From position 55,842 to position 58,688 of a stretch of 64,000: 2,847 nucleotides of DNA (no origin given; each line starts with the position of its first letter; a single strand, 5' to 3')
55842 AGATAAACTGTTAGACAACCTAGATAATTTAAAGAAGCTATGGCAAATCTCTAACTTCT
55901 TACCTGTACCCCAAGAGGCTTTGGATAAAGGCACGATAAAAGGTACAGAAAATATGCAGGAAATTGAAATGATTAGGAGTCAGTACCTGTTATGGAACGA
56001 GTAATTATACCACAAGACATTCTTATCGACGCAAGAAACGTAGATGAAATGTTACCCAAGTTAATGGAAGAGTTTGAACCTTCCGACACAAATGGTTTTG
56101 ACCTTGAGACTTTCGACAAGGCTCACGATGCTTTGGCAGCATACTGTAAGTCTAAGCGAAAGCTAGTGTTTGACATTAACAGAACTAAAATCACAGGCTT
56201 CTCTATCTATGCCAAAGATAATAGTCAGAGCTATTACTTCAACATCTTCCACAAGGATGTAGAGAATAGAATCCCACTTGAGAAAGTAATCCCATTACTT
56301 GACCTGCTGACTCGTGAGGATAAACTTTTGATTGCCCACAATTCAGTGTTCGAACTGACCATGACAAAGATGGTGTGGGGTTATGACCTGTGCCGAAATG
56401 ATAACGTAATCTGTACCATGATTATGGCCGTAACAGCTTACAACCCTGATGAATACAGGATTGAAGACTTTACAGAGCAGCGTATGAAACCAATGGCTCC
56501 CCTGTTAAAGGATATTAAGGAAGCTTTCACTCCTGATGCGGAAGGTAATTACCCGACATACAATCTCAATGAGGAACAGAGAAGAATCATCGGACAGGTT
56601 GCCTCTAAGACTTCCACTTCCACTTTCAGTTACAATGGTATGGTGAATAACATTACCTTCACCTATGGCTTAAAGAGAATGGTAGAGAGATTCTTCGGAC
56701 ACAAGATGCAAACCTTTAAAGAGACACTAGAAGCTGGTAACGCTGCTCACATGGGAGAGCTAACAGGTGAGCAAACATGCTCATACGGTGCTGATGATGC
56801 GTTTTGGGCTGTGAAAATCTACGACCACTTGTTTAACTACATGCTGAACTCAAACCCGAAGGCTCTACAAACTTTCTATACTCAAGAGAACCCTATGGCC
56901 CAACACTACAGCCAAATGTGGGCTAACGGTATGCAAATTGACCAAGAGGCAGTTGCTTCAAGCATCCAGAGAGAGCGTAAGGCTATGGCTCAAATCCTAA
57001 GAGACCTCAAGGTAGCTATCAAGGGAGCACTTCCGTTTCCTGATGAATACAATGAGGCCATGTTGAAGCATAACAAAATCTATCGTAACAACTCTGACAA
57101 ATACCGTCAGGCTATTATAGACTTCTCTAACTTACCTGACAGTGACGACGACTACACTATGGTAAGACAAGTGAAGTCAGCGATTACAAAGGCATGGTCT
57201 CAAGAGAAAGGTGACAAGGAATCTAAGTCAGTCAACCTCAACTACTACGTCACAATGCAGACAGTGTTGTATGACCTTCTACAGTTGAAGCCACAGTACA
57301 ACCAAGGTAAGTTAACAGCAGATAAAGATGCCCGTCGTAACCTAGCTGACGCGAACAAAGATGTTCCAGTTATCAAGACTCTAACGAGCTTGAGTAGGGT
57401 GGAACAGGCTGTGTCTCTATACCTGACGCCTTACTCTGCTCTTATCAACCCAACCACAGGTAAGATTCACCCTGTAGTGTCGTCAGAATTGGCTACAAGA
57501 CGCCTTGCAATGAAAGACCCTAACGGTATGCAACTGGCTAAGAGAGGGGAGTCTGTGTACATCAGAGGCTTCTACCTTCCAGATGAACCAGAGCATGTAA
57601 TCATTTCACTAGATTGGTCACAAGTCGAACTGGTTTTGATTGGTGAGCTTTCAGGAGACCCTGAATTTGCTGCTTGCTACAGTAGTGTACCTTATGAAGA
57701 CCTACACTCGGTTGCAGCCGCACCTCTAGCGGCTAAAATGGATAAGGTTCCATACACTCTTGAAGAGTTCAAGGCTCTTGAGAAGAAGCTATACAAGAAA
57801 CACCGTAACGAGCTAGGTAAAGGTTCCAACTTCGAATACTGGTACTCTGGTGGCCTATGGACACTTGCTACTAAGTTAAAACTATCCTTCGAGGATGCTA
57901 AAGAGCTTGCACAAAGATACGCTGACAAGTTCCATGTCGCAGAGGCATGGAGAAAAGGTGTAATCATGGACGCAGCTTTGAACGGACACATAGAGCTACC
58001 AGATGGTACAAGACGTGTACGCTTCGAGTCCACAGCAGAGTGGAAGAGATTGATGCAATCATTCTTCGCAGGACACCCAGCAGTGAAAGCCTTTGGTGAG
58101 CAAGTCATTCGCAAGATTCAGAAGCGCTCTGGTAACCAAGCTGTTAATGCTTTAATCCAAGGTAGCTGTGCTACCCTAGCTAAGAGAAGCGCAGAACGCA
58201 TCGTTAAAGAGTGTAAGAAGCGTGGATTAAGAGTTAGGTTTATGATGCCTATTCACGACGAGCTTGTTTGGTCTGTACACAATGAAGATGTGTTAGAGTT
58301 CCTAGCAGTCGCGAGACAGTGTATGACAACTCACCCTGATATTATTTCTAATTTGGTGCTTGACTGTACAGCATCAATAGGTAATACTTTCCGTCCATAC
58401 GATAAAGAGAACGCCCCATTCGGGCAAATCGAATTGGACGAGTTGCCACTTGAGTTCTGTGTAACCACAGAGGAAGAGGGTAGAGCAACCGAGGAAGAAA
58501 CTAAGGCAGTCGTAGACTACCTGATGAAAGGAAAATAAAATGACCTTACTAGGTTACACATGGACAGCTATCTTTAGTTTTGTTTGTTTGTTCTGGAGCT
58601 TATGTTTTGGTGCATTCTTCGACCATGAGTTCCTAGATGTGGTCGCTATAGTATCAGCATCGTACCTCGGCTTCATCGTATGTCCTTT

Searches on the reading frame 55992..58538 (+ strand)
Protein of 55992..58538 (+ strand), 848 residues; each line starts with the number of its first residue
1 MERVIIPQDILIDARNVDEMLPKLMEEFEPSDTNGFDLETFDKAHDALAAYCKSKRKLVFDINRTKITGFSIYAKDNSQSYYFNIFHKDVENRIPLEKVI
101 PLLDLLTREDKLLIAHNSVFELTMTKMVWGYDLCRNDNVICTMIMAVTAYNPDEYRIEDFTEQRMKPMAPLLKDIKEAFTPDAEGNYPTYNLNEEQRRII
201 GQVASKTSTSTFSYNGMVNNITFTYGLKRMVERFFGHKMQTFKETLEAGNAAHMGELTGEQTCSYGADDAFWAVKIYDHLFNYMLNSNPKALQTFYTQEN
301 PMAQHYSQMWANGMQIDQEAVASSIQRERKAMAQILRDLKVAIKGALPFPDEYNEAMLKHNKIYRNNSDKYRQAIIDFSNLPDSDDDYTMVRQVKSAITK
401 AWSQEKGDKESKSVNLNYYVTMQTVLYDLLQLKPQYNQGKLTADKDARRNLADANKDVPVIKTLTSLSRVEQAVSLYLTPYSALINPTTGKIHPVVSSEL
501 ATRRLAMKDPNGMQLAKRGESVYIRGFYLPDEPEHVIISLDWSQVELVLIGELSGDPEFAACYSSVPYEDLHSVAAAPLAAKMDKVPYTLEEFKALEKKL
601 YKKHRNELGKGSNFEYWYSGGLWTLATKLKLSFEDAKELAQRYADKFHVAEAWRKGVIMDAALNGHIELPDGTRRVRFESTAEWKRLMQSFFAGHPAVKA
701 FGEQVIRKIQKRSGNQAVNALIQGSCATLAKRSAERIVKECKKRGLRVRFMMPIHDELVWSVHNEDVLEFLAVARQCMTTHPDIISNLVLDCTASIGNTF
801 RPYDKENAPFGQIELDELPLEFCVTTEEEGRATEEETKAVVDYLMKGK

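Call 13: search_dna_similar(query=window:55992-58538:+, collection=phages, mode=protein, max_rows=12)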
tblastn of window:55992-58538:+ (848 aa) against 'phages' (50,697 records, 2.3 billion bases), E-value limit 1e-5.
Records with a match: 273; places in all: 273; records where one place covers at least 80% of the query: 12.
Best place of each record, by identity: <60% 273.
By first word of the organism name: Enterococcus 29; Microbacterium 29; Bacillus 27; Bacteriophage 23; Gordonia 23; Vibrio 20; Pseudomonas 19; Streptomyces 18; Thermus 12; Staphylococcus 9; and 30 more.
By host as written in the record: - 29; Microbacterium foliorum NRRL B-24224 25; Gordonia terrae 3612 13; Enterococcus faecalis 12; Bacillus subtilis 8; Staphylococcus aureus 7; Vibrio parahaemolyticus 7; Pseudomonas aeruginosa 7; and 101 more.
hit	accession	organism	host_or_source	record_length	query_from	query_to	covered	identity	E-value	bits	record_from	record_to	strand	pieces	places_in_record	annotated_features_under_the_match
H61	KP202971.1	Achromobacter phage JWF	Achromobacter xylosoxidans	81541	4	847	100%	39.4%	0e+0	624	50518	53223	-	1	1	polA_1: DNA polymerase I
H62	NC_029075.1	Achromobacter phage JWF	Achromobacter xylosoxidans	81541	4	847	100%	39.4%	0e+0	624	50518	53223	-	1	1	polA_1: DNA polymerase I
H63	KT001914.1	Caulobacter phage Seuss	Caulobacter crescentus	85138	10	848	99%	39.2%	0e+0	628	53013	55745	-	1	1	DNA polymerase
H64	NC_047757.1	Caulobacter phage Seuss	Caulobacter crescentus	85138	10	848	99%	39.2%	0e+0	628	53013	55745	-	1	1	DNA polymerase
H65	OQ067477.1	Xylophilus phage Lumi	Xylophilus sp.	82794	3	848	100%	36.7%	3e-171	555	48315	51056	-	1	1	putative DNA polymerase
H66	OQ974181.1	Achromobacter phage 2-1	Achromobacter xylosoxidans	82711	57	847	93%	38.2%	1e-167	545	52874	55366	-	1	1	DNA polymerase (x2)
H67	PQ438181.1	Acinetobacter phage Mystique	Acinetobacter baumannii AB5075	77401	10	818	93%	38.1%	1e-136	577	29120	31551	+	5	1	putative DNA polymerase (x4) | hypothetical protein | ribosome_binding_site (x4)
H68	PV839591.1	Acinetobacter phage fJoAci01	Acinetobacter baumannii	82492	10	818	95%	36.8%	7e-169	549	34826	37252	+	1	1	DNA polymerase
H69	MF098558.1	Pseudoalteromonas phage KB12-38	Pseudoalteromonas sp. KB12-38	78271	9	820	96%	36.6%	7e-178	575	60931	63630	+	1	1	hypothetical protein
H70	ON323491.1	Acinetobacter phage vB_AbaS_TCUP2199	Acinetobacter baumannii TV2199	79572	10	818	95%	36.7%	4e-168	546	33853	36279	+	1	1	hypothetical protein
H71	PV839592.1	Acinetobacter phage fJoAci04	Acinetobacter baumannii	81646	10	818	95%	36.5%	7e-161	525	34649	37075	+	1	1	DNA polymerase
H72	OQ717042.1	Acinetobacter phage EAb13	Acinetobacter baumannii MRSN 423159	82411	10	818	95%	36.4%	5e-161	526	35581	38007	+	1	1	hypothetical protein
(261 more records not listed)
